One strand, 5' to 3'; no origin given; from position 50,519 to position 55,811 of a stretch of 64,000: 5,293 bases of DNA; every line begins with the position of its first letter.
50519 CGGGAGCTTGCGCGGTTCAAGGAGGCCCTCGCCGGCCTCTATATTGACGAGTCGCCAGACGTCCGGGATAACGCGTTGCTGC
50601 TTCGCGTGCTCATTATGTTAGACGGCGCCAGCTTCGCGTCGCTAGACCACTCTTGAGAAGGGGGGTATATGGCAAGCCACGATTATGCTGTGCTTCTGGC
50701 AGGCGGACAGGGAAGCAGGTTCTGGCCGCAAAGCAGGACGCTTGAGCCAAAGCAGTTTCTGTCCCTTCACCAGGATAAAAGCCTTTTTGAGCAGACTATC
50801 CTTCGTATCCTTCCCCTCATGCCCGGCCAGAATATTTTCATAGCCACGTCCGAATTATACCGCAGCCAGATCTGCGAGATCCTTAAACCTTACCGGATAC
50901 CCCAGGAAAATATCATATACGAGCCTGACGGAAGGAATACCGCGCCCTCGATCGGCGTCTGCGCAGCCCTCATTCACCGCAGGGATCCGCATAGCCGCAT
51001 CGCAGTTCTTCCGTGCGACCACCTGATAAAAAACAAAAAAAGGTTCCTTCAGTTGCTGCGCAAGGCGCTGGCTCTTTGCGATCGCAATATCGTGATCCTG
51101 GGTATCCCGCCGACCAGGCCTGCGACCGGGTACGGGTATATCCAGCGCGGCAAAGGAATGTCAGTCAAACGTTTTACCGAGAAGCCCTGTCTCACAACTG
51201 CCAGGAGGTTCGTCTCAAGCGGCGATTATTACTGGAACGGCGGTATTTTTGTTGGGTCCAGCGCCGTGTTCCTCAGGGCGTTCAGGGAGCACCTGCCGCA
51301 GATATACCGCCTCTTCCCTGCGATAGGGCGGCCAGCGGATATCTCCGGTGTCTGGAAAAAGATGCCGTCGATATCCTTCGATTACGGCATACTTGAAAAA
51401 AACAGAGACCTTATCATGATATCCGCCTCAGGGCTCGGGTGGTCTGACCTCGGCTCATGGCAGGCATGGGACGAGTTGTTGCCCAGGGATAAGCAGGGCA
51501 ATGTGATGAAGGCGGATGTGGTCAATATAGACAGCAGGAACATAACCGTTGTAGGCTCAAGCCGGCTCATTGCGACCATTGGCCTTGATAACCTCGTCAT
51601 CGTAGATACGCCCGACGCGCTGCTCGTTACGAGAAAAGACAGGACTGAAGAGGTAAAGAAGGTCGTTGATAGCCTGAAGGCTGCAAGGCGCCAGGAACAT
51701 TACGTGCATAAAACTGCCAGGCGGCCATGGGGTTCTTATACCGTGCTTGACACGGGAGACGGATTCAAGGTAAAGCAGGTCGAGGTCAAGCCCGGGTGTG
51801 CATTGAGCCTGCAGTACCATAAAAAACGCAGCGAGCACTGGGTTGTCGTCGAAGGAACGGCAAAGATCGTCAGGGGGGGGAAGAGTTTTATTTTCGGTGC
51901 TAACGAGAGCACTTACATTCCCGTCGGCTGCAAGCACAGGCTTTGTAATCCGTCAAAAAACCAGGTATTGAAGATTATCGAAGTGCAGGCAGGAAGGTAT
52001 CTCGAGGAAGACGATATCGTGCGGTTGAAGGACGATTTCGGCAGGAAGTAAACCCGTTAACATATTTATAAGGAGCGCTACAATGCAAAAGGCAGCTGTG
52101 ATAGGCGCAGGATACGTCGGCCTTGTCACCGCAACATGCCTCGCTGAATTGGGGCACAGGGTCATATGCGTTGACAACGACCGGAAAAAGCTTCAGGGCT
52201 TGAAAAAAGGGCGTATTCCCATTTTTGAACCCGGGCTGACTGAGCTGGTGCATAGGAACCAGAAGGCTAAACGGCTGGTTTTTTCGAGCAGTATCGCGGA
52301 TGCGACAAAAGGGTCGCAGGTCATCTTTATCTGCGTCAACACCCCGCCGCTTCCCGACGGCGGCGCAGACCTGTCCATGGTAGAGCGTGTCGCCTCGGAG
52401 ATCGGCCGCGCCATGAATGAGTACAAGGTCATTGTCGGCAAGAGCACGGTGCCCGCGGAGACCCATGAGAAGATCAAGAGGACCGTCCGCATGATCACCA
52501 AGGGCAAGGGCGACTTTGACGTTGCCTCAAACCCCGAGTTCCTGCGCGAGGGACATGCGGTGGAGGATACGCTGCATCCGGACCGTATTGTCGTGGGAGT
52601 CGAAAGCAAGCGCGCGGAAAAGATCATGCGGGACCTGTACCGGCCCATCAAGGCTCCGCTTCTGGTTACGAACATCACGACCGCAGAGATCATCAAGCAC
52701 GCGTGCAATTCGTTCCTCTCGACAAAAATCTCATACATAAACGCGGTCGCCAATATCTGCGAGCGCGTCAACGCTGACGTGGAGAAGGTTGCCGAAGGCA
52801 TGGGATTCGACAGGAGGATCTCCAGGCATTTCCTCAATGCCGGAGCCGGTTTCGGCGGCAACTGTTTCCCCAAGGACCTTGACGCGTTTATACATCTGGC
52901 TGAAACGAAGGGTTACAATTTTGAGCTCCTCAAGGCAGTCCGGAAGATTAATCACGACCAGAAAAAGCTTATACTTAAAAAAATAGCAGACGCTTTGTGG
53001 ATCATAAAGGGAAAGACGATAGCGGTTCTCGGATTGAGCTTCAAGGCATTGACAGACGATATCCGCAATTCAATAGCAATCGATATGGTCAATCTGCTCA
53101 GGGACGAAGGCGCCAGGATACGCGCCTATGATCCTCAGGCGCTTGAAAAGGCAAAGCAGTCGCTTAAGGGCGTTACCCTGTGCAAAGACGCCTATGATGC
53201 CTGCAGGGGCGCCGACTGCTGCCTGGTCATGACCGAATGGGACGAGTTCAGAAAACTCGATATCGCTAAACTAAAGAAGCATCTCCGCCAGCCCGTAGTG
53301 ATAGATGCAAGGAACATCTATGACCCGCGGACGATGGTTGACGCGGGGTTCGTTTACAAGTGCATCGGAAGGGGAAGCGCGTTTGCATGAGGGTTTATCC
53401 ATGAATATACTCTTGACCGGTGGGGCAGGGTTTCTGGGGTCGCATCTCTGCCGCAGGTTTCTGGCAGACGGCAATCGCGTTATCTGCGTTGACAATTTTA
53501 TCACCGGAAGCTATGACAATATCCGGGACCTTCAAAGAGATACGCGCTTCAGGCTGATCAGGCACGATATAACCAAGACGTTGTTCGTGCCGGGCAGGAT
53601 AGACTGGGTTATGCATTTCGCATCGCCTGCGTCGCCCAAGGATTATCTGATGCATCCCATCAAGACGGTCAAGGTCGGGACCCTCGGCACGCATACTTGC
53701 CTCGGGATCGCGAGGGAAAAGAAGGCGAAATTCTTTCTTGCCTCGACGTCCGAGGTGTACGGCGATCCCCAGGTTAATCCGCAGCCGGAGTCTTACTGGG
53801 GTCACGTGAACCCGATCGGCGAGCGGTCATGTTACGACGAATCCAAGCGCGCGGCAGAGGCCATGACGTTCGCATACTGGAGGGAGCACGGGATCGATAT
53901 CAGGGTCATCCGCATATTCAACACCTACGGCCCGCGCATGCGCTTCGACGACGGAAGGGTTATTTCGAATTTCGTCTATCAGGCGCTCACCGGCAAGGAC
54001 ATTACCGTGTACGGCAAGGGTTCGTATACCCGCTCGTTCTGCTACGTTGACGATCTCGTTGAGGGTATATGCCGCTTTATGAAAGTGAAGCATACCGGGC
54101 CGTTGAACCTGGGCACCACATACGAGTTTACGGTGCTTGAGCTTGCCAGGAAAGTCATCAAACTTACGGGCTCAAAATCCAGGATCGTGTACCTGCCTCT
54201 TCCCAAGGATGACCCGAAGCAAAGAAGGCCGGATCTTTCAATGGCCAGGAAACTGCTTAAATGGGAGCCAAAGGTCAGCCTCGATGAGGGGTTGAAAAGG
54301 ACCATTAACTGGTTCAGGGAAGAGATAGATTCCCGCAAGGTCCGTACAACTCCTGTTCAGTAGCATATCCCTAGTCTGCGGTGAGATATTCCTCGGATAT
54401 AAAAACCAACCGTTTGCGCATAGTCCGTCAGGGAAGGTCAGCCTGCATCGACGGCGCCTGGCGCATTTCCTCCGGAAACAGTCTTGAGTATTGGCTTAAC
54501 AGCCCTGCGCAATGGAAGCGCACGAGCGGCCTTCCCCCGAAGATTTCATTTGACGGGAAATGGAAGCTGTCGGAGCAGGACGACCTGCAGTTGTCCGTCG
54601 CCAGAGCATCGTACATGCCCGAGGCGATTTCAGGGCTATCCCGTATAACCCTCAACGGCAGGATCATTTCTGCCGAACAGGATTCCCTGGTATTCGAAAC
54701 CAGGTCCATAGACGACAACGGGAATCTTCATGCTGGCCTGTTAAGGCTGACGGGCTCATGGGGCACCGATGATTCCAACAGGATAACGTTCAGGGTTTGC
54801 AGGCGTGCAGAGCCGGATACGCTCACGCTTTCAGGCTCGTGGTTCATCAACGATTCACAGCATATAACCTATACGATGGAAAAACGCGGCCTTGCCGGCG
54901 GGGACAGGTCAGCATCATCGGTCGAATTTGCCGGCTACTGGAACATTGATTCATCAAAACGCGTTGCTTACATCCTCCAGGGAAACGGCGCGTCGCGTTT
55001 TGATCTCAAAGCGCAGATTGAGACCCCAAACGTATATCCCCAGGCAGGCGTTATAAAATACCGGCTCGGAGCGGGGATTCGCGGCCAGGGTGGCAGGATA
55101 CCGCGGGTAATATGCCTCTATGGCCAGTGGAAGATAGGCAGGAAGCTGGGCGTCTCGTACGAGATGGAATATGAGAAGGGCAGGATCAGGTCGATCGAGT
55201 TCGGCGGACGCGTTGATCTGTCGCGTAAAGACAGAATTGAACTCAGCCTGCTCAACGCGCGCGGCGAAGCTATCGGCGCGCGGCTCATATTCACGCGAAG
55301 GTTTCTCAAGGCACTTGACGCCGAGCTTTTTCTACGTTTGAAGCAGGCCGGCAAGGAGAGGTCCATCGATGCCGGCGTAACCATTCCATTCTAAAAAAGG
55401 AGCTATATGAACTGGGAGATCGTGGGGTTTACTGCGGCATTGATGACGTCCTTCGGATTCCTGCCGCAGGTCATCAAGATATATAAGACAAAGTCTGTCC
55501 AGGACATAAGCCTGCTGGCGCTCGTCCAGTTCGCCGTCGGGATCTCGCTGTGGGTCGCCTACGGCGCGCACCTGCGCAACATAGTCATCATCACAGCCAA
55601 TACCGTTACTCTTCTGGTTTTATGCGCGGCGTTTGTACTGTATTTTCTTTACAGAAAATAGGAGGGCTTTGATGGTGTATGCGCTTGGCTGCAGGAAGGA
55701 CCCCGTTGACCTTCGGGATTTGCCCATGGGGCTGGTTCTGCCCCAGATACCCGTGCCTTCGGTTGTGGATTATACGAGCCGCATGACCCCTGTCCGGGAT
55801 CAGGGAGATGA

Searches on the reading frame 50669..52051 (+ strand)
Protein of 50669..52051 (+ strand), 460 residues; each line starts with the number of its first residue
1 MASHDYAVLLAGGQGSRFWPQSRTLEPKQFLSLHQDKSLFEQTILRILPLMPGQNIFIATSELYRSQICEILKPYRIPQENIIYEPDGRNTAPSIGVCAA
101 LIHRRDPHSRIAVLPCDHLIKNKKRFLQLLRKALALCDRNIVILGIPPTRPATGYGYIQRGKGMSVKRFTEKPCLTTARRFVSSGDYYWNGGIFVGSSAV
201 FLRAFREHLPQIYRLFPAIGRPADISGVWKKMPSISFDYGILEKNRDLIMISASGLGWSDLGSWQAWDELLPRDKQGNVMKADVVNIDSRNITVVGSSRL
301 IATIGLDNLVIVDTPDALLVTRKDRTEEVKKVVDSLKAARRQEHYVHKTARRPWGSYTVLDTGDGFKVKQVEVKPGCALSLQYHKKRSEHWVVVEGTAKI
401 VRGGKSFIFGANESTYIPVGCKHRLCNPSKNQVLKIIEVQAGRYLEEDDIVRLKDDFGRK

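Call 60: search_protein_families(library=ncbifam, proteins=[window:50669-52051:+], max_evalue=1e-10)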
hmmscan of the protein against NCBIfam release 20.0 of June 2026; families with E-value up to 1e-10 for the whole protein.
window:50669-52051:+ (460 aa): 2 families
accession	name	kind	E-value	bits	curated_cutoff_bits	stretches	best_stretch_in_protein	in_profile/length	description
TIGR01479.1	GMP_PMI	equivalog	1.2e-140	469.4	372.95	1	7-458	3-466/467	mannose-1-phosphate guanylyltransferase/mannose-6-phosphate isomerase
NF012004.0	PRK15460.1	equivalog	9.2e-112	374.1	859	1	4-459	5-477/478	mannose-1-phosphate guanyltransferase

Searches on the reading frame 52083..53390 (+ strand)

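Call 60: search_protein_families(library=ncbifam, proteins=[window:52083-53390:+], max_evalue=1e-10)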
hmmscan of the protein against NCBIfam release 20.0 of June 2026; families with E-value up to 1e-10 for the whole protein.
window:52083-53390:+ (435 aa): 7 families
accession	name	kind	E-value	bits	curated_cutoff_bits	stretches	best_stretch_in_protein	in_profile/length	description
NF047673.2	TeichurnBiosyTuaD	equivalog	2.1e-164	547.8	700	1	1-431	1-432/439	UDP-glucose 6-dehydrogenase TuaD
TIGR03026.1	NDP-sugDHase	subfamily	2.7e-141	471.1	189.8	1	3-411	2-413/413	nucleotide sugar dehydrogenase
NF041297.1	UDPGDh_AglM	equivalog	1.1e-116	390.3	670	1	4-418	3-422/429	UDP-glucose 6-dehydrogenase AglM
NF040825.1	UDPMaNacDH_Arch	equivalog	2.2e-63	214.6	750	1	3-432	2-417/418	UDP-N-acetyl-D-mannosamine dehydrogenase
NF008286.0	PRK11064.1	equivalog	4.8e-45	153.9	459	1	2-412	4-418/420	UDP-N-acetyl-D-mannosamine dehydrogenase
NF011631.0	PRK15057.1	equivalog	2.5e-36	125.6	757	1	3-355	2-341/388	UDP-glucose 6-dehydrogenase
NF011729.0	PRK15182.1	equivalog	6.8e-23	81.1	592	1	3-353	8-357/425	Vi polysaccharide biosynthesis UDP-N-acetylglucosamine C-6 dehydrogenase TviB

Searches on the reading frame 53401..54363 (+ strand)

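Call 60: search_protein_families(library=ncbifam, proteins=[window:53401-54363:+], max_evalue=1e-10)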
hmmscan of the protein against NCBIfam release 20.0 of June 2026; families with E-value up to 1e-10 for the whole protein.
window:53401-54363:+ (320 aa): 13 families
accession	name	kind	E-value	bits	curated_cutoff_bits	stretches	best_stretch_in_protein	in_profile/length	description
TIGR01181.1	dTDP_gluc_dehyt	equivalog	5.7e-43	147.2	365.1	1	2-309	1-315/321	dTDP-glucose 4,6-dehydratase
TIGR01179.1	galE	equivalog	2.2e-32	112.2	262.3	1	2-307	1-327/332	UDP-glucose 4-epimerase GalE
TIGR04180.1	EDH_00030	hypoth_equivalog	1.2e-31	109.9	475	1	3-285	1-279/297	NAD-dependent 4,6-dehydratase LegB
NF008872.0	PRK11908.1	equivalog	3.7e-25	88.7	294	1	2-313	3-343/349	bifunctional UDP-4-keto-pentose/UDP-xylose synthase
NF007490.0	PRK10084.1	subfamily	1.5e-24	86.7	649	1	1-307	1-336/361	dTDP-glucose 4,6-dehydratase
TIGR02197.1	heptose_epim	equivalog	5.6e-23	81.6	274.6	1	3-306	1-314/316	ADP-glyceromanno-heptose 6-epimerase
NF007582.0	PRK10217.1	equivalog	1e-22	80.7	698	1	2-305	3-331/355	dTDP-glucose 4,6-dehydratase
NF005998.1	PRK08125.1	equivalog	2.6e-21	75.7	777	1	2-305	317-649/649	bifunctional UDP-4-amino-4-deoxy-L-arabinose formyltransferase/UDP-glucuronic acid oxidase ArnA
NF011728.1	PRK15181.1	equivalog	2.8e-21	75.9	760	1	3-307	18-339/348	Vi polysaccharide biosynthesis UDP-N-acetylglucosaminuronic acid C-4 epimerase TviC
NF047922.1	GDPFucSynFcl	equivalog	2.2e-17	63.5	500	1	117-309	106-305/308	GDP-L-fucose synthase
NF007956.0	PRK10675.1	subfamily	1.1e-14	54.3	394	1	1-305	1-329/338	UDP-glucose 4-epimerase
TIGR02622.1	CDP_4_6_dhtase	equivalog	1.8e-12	47.1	278.45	1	2-310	6-335/352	CDP-glucose 4,6-dehydratase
NF008360.0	PRK11150.1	equivalog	7e-11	41.9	452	0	3-269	2-266/310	ADP-glyceromanno-heptose 6-epimerase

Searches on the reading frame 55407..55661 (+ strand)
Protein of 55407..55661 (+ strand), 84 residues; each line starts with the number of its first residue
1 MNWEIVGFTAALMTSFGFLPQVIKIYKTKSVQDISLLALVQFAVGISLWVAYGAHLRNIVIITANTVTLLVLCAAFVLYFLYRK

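Call 3: search_protein_families(library=pfam, proteins=[window:55407-55661:+], max_evalue=0.01)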
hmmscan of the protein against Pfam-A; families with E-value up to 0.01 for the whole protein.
window:55407-55661:+ (84 aa): 2 families
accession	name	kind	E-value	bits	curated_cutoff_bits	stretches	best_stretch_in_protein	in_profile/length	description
PF04193.19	PQ-loop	-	2e-11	43.9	22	1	4-53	3-52/61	PQ loop repeat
PF03083.21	MtN3_slv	-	4.9e-10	39.7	23.7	1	7-83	7-83/87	Sugar efflux transporter for intercellular exchange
